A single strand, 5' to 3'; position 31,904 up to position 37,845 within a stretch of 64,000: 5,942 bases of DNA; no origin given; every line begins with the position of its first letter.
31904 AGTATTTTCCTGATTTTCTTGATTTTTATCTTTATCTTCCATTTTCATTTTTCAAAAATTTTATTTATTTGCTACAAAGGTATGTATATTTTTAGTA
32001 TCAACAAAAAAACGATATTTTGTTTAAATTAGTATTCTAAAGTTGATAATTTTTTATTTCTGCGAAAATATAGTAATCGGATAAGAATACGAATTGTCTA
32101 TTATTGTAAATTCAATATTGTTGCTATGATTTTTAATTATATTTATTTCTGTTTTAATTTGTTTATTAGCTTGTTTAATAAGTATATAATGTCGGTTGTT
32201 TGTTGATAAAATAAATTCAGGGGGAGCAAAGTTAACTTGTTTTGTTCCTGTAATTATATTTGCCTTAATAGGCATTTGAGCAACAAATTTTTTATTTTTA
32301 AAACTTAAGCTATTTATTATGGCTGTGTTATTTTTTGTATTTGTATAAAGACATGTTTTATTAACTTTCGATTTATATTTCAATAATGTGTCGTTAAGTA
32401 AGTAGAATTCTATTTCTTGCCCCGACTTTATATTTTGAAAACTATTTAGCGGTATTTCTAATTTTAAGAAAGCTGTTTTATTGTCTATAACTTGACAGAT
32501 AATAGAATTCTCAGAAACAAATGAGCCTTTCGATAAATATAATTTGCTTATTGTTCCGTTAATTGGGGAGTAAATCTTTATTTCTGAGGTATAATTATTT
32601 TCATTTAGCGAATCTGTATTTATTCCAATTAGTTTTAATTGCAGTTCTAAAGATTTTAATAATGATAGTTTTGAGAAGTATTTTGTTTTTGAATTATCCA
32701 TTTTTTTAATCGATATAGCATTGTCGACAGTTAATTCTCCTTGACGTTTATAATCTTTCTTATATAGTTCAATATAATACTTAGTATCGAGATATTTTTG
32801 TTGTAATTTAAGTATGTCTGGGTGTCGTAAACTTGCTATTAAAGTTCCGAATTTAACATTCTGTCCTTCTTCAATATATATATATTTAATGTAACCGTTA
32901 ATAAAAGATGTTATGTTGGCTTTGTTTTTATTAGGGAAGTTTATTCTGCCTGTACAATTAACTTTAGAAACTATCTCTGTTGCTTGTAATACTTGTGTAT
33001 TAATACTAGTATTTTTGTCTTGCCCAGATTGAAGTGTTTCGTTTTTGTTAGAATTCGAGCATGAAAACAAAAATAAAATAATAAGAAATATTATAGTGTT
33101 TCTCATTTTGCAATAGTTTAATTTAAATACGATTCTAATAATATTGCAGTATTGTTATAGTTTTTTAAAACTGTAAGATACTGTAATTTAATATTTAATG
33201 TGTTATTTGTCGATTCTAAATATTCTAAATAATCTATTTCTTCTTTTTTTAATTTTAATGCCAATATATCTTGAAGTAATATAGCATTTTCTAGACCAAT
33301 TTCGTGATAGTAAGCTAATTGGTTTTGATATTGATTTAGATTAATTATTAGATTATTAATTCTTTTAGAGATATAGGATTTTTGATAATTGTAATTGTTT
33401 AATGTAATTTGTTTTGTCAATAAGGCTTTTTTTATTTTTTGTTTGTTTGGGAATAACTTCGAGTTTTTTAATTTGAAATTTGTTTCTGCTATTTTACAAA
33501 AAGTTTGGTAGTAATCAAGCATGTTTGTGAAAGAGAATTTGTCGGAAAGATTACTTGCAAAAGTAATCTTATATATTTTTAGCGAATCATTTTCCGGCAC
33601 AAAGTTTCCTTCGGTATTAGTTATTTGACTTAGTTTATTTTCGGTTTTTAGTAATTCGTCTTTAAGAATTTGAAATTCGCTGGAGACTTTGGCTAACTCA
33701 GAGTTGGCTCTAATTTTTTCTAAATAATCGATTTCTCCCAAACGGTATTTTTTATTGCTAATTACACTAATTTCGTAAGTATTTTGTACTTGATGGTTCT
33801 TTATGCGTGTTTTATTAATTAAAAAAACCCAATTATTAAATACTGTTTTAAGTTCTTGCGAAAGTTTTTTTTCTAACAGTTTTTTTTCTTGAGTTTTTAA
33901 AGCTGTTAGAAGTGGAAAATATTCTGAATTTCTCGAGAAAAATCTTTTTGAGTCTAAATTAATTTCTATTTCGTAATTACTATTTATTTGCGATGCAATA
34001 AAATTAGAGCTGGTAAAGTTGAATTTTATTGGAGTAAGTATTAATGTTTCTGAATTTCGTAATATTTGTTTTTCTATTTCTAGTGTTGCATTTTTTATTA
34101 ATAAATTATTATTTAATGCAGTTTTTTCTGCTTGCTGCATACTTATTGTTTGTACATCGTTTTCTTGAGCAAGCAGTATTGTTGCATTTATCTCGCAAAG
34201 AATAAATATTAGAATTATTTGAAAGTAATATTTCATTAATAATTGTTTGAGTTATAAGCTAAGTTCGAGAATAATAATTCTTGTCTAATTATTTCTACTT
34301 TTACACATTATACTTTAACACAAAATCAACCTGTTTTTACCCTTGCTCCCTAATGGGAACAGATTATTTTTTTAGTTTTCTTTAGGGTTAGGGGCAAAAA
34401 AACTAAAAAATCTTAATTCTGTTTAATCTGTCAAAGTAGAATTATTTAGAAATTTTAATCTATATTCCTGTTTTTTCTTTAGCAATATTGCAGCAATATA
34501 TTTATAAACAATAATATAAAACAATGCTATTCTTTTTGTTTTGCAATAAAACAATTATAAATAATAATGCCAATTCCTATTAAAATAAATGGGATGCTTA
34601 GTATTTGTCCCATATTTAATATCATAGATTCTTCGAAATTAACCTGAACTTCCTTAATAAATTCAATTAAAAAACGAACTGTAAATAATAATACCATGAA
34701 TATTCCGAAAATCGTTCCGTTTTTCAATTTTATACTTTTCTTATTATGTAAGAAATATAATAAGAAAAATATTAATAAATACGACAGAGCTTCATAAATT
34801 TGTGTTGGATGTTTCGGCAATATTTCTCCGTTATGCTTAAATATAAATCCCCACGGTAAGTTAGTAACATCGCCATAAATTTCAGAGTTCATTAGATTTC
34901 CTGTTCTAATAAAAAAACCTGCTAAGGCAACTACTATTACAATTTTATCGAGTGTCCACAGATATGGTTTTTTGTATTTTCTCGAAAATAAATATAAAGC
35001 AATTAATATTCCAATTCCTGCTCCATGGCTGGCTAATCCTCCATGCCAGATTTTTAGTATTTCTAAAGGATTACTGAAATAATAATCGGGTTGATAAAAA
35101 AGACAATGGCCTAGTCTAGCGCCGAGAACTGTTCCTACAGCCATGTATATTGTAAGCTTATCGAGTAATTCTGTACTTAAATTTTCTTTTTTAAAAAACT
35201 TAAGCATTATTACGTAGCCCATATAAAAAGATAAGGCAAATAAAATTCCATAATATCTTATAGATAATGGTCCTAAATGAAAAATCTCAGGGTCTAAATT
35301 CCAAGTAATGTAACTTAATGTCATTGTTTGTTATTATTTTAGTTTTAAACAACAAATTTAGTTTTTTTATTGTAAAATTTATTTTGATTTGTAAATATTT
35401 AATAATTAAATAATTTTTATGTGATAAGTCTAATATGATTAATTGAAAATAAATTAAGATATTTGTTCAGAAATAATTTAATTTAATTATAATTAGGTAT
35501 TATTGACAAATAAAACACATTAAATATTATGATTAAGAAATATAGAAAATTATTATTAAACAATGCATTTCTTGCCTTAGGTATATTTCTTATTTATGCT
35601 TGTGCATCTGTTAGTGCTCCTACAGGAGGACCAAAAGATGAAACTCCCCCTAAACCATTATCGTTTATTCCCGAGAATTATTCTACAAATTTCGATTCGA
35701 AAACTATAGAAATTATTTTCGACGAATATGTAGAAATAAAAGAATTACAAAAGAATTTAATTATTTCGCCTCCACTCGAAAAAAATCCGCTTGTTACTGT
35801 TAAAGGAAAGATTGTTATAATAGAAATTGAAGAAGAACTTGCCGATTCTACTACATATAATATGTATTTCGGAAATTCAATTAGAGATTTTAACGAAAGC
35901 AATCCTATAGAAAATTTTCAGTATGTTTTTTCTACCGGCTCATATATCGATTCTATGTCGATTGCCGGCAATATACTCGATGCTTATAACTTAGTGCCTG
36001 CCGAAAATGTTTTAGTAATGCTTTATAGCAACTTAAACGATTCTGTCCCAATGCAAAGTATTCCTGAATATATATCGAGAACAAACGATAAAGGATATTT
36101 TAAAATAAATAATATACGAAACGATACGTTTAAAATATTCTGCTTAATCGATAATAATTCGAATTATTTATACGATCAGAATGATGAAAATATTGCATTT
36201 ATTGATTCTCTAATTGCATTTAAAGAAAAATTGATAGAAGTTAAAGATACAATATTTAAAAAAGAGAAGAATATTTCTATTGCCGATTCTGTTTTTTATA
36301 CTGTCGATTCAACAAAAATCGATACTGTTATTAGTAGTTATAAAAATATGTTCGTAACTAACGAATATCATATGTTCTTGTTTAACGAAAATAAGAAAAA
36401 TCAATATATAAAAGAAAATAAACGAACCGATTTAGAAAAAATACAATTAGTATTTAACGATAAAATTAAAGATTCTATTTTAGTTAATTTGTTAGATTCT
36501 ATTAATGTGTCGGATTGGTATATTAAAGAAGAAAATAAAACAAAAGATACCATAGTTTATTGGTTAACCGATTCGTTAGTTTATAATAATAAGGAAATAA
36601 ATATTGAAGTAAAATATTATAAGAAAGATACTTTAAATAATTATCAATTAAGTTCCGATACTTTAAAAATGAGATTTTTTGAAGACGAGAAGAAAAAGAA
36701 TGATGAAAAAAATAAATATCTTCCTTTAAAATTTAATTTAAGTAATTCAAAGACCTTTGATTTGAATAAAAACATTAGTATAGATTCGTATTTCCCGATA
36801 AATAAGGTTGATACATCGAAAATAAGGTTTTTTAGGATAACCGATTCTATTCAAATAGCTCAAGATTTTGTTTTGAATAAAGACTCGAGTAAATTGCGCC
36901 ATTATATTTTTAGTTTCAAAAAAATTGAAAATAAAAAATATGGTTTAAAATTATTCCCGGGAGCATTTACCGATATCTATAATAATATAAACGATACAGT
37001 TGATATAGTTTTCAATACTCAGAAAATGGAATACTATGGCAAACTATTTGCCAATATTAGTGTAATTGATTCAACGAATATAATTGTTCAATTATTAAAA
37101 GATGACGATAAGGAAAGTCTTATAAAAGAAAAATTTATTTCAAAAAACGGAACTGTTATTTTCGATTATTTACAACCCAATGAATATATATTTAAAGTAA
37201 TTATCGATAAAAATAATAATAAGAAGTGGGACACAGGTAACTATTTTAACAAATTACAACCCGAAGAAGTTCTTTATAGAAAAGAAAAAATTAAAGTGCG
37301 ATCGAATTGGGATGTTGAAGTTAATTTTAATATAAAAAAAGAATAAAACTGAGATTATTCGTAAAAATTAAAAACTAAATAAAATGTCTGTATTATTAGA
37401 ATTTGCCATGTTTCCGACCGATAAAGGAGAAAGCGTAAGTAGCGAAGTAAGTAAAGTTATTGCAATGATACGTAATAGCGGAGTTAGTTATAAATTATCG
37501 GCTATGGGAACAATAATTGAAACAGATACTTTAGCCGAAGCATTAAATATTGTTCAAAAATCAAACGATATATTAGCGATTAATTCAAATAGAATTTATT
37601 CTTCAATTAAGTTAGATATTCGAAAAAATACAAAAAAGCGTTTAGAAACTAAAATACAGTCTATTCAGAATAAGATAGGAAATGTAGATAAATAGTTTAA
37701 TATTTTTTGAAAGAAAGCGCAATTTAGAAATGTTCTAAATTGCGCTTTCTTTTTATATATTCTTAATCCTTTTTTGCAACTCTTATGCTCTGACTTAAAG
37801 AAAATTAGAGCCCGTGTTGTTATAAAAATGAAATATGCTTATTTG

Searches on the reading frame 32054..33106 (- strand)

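Call 9: search_protein_families(library=pfam, proteins=[window:32054-33106:-], max_evalue=0.001)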
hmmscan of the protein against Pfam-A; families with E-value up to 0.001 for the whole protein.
window:32054-33106:- (350 aa): 4 families
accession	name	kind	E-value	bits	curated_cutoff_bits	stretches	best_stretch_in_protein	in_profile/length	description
PF16576.10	HlyD_D23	-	1.4e-20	74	30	1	46-249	3-182/214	Barrel-sandwich domain of CusB or HlyD membrane-fusion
PF13437.12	HlyD_3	-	2e-07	32.1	22.2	1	177-248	1-73/106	HlyD family secretion protein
PF00364.28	Biotin_lipoyl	-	5.8e-07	29.7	22.1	0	60-93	40-73/73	Biotin-requiring enzyme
PF13533.13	Biotin_lipoyl_2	-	2.4e-05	24.5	29.8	0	64-93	2-31/32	Biotin-lipoyl like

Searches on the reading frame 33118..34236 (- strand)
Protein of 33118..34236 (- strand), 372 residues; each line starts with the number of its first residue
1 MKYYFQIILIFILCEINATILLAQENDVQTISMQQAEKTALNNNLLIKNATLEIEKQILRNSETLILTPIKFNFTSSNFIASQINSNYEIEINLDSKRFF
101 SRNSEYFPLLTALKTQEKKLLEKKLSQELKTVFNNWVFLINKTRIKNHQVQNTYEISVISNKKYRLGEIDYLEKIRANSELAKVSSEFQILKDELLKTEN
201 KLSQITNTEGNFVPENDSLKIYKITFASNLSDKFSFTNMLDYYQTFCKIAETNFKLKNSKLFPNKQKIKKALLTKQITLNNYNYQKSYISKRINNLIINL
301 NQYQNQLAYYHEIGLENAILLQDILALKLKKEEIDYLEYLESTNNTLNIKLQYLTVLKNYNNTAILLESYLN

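Call 9: search_protein_families(library=pfam, proteins=[window:33118-34236:-], max_evalue=0.001)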
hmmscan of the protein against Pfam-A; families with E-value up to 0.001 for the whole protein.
window:33118-34236:- (372 aa): 1 family
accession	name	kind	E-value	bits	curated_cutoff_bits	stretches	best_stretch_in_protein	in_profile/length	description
PF02321.23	OEP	-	1.4e-06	28.7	22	1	116-207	96-187/187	Outer membrane efflux protein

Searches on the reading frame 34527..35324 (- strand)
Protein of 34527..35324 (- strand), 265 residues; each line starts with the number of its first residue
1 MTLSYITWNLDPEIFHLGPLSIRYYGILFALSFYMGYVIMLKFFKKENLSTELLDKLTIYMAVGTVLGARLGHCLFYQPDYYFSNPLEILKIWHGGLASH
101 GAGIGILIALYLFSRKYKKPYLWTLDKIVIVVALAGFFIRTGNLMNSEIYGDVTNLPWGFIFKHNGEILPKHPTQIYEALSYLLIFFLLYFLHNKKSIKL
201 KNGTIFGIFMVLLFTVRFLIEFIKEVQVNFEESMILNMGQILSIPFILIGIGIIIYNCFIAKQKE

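Call 9: search_protein_families(library=pfam, proteins=[window:34527-35324:-], max_evalue=0.001)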
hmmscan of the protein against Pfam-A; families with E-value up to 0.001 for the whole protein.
window:34527-35324:- (265 aa): 1 family
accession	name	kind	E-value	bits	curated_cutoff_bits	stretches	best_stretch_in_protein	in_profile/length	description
PF01790.23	LGT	-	1.8e-71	240.7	24.9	1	12-256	1-240/240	Prolipoprotein diacylglyceryl transferase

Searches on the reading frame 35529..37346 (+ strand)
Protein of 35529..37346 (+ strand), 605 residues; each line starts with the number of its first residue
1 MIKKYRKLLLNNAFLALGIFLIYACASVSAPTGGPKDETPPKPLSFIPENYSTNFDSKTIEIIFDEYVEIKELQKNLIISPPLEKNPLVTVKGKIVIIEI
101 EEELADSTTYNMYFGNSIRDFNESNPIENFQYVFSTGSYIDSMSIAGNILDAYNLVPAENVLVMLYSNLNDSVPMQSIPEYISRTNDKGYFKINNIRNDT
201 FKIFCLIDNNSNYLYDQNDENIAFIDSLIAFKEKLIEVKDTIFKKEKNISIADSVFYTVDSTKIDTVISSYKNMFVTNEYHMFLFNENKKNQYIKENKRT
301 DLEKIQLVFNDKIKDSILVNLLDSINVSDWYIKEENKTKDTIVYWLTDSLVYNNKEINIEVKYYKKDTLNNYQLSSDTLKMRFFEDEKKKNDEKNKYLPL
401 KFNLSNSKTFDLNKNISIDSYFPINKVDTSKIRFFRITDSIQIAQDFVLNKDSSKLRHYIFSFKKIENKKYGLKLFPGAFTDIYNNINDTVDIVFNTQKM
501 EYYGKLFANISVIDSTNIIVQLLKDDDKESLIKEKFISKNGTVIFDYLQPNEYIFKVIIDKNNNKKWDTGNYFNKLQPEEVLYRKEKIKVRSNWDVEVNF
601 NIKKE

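Call 9: search_protein_families(library=pfam, proteins=[window:35529-37346:+], max_evalue=0.001)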
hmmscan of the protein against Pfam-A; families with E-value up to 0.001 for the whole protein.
window:35529-37346:+ (605 aa): 1 family
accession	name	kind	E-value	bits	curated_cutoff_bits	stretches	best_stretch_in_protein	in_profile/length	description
PF13205.12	Big_5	-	1.2e-15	58.6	23.6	1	37-136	1-105/105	Bacterial Ig-like domain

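Call 75: search_protein_families(library=ncbifam, proteins=[window:35529-37346:+], max_evalue=0.01)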
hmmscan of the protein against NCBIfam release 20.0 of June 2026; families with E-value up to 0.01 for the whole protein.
window:35529-37346:+ (605 aa): 0 families

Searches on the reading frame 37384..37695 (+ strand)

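Call 9: search_protein_families(library=pfam, proteins=[window:37384-37695:+], max_evalue=0.001)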
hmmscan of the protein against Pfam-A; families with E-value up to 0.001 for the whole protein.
window:37384-37695:+ (103 aa): 1 family
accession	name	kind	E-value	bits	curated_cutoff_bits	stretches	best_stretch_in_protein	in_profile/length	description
PF01910.22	Thiamine_BP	-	1.1e-21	77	24.9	1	6-94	2-91/92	Thiamine-binding protein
